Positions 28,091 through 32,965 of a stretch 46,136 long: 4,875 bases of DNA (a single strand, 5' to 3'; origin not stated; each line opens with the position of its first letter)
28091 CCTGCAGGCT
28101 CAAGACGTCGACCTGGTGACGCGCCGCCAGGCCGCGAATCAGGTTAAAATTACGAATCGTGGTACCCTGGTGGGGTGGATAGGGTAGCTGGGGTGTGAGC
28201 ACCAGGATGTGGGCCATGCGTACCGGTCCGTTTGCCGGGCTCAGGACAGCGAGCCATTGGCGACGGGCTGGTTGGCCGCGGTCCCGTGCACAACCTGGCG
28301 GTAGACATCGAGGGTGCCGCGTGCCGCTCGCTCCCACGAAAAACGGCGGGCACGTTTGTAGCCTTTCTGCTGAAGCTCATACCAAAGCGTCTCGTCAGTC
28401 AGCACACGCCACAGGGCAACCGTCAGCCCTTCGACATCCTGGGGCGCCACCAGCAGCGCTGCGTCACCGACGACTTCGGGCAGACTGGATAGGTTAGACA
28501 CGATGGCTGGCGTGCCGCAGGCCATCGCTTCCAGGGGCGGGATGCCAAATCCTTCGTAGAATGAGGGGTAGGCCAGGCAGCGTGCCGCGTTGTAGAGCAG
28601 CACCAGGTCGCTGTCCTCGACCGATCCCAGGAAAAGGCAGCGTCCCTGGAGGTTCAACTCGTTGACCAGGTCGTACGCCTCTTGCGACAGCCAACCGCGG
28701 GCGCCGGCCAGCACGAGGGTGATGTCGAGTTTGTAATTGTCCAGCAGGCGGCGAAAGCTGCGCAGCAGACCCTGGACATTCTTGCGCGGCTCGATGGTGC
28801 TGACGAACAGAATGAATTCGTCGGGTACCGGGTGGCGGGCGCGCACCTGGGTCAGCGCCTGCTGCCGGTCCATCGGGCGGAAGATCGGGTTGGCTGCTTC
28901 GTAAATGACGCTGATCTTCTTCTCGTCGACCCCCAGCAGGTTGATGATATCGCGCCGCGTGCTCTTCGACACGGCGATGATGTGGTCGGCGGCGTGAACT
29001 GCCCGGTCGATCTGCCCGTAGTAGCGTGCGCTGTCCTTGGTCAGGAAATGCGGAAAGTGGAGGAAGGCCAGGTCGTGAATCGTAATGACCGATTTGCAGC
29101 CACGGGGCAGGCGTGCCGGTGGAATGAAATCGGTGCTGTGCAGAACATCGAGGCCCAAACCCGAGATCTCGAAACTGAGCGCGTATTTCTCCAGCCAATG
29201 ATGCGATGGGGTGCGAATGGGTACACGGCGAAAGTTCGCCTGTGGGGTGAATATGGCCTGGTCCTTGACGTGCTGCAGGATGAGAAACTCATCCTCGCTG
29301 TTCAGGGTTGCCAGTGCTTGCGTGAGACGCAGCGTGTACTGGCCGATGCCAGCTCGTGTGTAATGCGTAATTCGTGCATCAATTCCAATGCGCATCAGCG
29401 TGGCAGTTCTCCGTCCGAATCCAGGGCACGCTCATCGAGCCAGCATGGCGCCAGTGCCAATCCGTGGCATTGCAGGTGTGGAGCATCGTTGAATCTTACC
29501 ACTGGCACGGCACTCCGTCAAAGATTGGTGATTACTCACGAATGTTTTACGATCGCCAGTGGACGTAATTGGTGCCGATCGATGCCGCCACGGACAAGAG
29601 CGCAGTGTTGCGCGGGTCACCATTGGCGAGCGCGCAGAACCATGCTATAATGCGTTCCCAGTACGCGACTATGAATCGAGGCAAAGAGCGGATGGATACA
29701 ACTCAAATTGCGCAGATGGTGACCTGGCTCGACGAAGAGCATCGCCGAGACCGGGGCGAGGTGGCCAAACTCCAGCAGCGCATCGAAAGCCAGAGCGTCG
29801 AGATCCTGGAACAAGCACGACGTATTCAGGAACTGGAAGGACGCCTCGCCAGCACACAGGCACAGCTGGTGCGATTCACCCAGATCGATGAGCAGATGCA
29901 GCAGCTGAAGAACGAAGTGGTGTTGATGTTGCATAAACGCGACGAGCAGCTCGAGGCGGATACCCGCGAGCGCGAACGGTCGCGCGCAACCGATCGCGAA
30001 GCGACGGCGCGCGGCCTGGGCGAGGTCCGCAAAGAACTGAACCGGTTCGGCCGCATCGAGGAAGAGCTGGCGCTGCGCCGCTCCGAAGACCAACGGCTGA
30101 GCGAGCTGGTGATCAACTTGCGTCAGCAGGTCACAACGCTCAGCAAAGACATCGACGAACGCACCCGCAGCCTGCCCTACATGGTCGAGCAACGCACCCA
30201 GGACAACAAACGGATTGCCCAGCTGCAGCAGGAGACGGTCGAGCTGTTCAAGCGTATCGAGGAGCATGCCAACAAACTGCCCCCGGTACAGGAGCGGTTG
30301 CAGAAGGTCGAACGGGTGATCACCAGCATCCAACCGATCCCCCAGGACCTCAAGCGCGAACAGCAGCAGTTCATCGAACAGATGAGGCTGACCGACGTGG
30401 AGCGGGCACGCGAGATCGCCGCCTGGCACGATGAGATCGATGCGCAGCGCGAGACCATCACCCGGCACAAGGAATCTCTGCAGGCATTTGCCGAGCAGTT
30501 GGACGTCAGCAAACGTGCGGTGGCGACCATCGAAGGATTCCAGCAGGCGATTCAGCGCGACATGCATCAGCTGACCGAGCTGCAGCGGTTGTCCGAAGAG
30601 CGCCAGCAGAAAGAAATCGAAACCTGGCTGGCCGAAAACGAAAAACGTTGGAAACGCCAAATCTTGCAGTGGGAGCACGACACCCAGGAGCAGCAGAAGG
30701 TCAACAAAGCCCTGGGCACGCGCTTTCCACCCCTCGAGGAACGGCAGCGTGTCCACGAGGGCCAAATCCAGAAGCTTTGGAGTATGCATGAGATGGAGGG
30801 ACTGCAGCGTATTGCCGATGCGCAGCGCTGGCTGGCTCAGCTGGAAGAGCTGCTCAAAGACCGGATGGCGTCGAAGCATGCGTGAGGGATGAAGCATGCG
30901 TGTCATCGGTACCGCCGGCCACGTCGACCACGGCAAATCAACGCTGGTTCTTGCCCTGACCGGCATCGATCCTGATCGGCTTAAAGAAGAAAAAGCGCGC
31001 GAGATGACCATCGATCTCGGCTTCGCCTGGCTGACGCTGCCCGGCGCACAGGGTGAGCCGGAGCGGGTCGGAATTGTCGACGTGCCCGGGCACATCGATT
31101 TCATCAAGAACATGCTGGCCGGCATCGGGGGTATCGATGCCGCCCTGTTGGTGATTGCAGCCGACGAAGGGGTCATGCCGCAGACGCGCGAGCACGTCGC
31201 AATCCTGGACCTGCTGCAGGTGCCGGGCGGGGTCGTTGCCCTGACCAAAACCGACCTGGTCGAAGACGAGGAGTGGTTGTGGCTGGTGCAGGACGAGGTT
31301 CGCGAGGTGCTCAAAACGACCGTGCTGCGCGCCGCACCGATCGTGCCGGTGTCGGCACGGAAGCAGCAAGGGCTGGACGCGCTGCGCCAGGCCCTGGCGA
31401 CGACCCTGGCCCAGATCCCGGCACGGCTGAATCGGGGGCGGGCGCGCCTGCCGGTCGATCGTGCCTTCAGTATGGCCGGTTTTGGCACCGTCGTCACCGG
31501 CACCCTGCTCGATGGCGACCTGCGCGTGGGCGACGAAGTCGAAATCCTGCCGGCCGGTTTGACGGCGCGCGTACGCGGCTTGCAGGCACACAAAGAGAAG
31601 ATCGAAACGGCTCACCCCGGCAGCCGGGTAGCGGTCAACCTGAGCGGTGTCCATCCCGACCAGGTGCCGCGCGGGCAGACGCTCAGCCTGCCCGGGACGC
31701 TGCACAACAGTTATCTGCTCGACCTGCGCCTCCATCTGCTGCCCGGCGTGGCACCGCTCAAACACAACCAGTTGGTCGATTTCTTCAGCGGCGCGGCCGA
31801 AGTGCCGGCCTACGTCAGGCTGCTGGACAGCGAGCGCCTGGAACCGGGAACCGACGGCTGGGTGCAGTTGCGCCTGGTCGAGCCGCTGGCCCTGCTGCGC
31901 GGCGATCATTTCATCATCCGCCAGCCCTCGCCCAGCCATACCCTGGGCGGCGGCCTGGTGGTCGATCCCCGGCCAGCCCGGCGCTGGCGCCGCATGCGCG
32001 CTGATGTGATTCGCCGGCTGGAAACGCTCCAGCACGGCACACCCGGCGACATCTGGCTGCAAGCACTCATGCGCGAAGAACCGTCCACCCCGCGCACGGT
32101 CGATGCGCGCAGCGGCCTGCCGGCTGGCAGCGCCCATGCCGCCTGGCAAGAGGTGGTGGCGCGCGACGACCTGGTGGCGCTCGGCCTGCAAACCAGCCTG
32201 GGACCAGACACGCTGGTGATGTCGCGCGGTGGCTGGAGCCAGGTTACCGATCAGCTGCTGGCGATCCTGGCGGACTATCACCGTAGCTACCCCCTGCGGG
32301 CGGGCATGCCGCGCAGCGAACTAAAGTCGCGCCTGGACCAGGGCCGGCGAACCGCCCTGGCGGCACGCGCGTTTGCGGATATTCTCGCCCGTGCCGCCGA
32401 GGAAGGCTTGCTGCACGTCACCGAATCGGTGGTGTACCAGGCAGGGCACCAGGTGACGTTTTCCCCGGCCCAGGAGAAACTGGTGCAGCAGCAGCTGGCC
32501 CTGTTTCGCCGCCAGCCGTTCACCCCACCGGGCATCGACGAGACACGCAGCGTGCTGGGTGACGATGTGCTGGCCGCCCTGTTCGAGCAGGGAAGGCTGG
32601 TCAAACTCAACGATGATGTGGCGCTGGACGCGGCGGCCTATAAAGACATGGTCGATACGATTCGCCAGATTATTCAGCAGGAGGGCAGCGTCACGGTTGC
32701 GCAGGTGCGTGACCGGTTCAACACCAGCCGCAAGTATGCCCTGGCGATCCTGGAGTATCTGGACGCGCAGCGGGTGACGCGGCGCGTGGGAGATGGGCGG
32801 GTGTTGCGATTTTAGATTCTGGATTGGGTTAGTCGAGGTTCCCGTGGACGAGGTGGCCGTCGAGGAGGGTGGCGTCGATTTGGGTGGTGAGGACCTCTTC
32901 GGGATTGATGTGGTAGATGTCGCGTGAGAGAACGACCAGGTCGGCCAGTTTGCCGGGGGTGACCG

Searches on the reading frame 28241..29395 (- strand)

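Call 22: search_protein_families(library=ncbifam, proteins=[window:28241-29395:-], max_evalue=0.00001)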
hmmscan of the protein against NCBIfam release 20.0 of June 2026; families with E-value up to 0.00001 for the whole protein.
window:28241-29395:- (384 aa): 28 families (the best 25 are shown)
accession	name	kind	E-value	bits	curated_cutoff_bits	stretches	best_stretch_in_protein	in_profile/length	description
TIGR04047.1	MSMEG_0565_glyc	hypoth_equivalog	2e-34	119.3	259.85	1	20-367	17-373/373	MSMEG_0565 family glycosyltransferase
TIGR03449.1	mycothiol_MshA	equivalog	1.1e-30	106.8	462.5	1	130-369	159-404/406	D-inositol-3-phosphate glycosyltransferase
TIGR02149.1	glgA_Coryne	subfamily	2e-30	106.2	302.4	1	131-369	140-391/391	glycogen synthase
TIGR03999.1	thiol_BshA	equivalog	1.8e-26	93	273.7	1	124-369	133-374/375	N-acetyl-alpha-D-glucosaminyl L-malate synthase BshA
NF050063.1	ProtGlycPglJ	equivalog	3.6e-20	72.5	500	1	135-362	144-360/363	N-acetylgalactosamine-N,N'-diacetylbacillosaminyl-diphospho-undecaprenol 4-alpha-N-acetylgalactosaminyltransferase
NF038295.1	EPS_HpsP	equivalog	1.5e-18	67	550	1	177-369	190-388/388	hormogonium polysaccharide biosynthesis glycosyltransferase HpsP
TIGR03088.1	stp2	hypoth_equivalog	2e-18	66.6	409.05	1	137-368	138-373/374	TIGR03088 family PEP-CTERM/XrtA system glycosyltransferase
NF041876.1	EPS_EpsE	equivalog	4.5e-18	65.7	400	1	197-358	219-386/389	exopolysaccharide biosynthesis GT4 family glycosyltransferase EpsE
NF041010.1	glycosy_Agl16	equivalog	3.7e-17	62.2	575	1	116-367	113-350/352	glycosylation protein Agl16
TIGR04157.1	glyco_rSAM_CFB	subfamily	3.6e-16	59.1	400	1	130-313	164-343/406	TIGR04157 family glycosyltransferase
NF047684.1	TeichurnBiosyTuaC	equivalog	4.1e-16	58.9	550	1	103-369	136-390/391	teichuronic acid biosynthesis protein TuaC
TIGR04063.1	stp3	hypoth_equivalog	4.9e-14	52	442.05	1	131-369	153-396/397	TIGR04063 family PEP-CTERM/XrtA system glycosyltransferase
NF038298.1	EPS_HpsO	equivalog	1.9e-13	50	575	1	191-368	199-387/388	hormogonium polysaccharide biosynthesis glycosyltransferase HpsO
NF038229.1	Glyco4_Geo_Pelo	equivalog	3.3e-12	46.1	400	1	128-369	102-337/338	GPMC system family 4 glycosyltransferase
NF050056.1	ProtGlycPglH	equivalog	1.8e-11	43.7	600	1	191-366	178-351/354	GalNAc-alpha-(1->4)-GalNAc-alpha-(1->3)-diNAcBac-PP-undecaprenol alpha-1,4-N-acetyl-D-galactosaminyltransferase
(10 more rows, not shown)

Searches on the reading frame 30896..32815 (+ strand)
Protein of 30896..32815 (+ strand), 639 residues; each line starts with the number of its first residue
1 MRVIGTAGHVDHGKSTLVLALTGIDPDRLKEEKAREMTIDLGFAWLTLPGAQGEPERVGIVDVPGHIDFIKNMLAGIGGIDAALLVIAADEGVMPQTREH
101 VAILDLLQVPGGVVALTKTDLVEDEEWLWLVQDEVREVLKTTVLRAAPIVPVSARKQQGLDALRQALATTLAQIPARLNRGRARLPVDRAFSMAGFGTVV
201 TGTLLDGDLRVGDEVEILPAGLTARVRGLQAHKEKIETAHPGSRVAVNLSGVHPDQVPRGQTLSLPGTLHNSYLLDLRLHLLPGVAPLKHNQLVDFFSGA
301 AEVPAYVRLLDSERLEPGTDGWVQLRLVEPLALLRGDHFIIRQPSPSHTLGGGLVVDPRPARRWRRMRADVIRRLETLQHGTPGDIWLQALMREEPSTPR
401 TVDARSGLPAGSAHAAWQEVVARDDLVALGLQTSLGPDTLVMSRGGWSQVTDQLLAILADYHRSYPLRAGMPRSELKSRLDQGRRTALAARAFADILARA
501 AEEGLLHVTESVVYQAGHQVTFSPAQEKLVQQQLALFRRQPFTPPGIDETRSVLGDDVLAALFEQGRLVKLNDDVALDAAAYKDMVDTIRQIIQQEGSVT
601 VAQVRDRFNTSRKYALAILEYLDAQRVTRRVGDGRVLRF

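Call 22: search_protein_families(library=ncbifam, proteins=[window:30896-32815:+], max_evalue=0.00001)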
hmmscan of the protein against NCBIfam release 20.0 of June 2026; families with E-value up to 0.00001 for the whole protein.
window:30896-32815:+ (639 aa): 28 families (the best 25 are shown)
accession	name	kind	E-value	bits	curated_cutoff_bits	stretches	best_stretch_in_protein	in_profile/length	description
TIGR00475.1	selB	equivalog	8e-104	348.4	242.25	2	3-366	2-345/581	selenocysteine-specific translation elongation factor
NF009373.0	PRK12736.1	subfamily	4.7e-51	173.8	452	1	4-356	15-390/394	elongation factor Tu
NF000766.0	PRK00049.1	subfamily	2.7e-50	171.3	449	1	4-356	15-392/396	elongation factor Tu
NF009372.0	PRK12735.1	subfamily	8e-49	166.5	479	1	4-356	15-392/396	elongation factor Tu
TIGR00485.1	EF-Tu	equivalog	2.5e-47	161.5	522.4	1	4-355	15-389/394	elongation factor Tu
NF003077.0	PRK04000.1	equivalog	4.1e-45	154.7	315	2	57-248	86-296/412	translation initiation factor IF-2 subunit gamma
TIGR03680.1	eif2g_arch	equivalog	5.6e-45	154.3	514.5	2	56-247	81-291/407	translation initiation factor IF-2 subunit gamma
NF008969.0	PRK12317.1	subfamily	3.6e-44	151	502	1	27-263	61-307/426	elongation factor 1-alpha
TIGR00483.1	EF-1_alpha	equivalog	4.4e-37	127.6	540.1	1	27-262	61-307/427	translation elongation factor EF-1 subunit alpha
NF004035.0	PRK05506.1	subfamily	3e-23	82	715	1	27-251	80-310/632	bifunctional sulfate adenylyltransferase subunit 1/adenylylsulfate kinase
TIGR02034.1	CysN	subfamily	4e-23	82.1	336.1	1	27-250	56-285/406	sulfate adenylyltransferase, large subunit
NF003478.0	PRK05124.1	equivalog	6.2e-21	74.5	590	1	27-250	83-312/475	sulfate adenylyltransferase subunit CysN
TIGR00487.1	IF-2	equivalog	5.9e-17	61.6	424.4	1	3-252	89-328/587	translation initiation factor IF-2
TIGR00231.1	small_GTP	domain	7.7e-12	45.3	42.5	1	3-165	5-160/164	GTP-binding protein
TIGR01393.1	lepA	equivalog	7.2e-11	41.1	533.9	1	7-236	9-243/595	translation elongation factor 4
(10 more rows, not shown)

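Call 36: search_protein_families(library=pfam, proteins=[window:30896-32815:+], max_evalue=0.001)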
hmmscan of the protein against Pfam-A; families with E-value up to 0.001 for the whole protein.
window:30896-32815:+ (639 aa): 5 families
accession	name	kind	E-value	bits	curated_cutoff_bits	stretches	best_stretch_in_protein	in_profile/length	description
PF00009.33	GTP_EFTU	-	2.6e-35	122.2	26.5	1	2-171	4-186/188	Elongation factor Tu GTP binding domain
PF09107.17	SelB-wing_3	-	1.1e-20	73.3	23.2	1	592-637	2-47/47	Elongation factor SelB, winged helix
PF25461.1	Beta-barrel_SelB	-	3.7e-14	53.2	27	1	285-361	11-79/80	Selenocysteine-specific elongation factor, beta-barrel domain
PF09106.17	SelB-wing_2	-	3.6e-13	49.8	22.3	1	455-513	1-55/57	Elongation factor SelB, winged helix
PF03144.31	GTP_EFTU_D2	-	1.3e-12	48.4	30.3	1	197-263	1-72/73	Elongation factor Tu domain 2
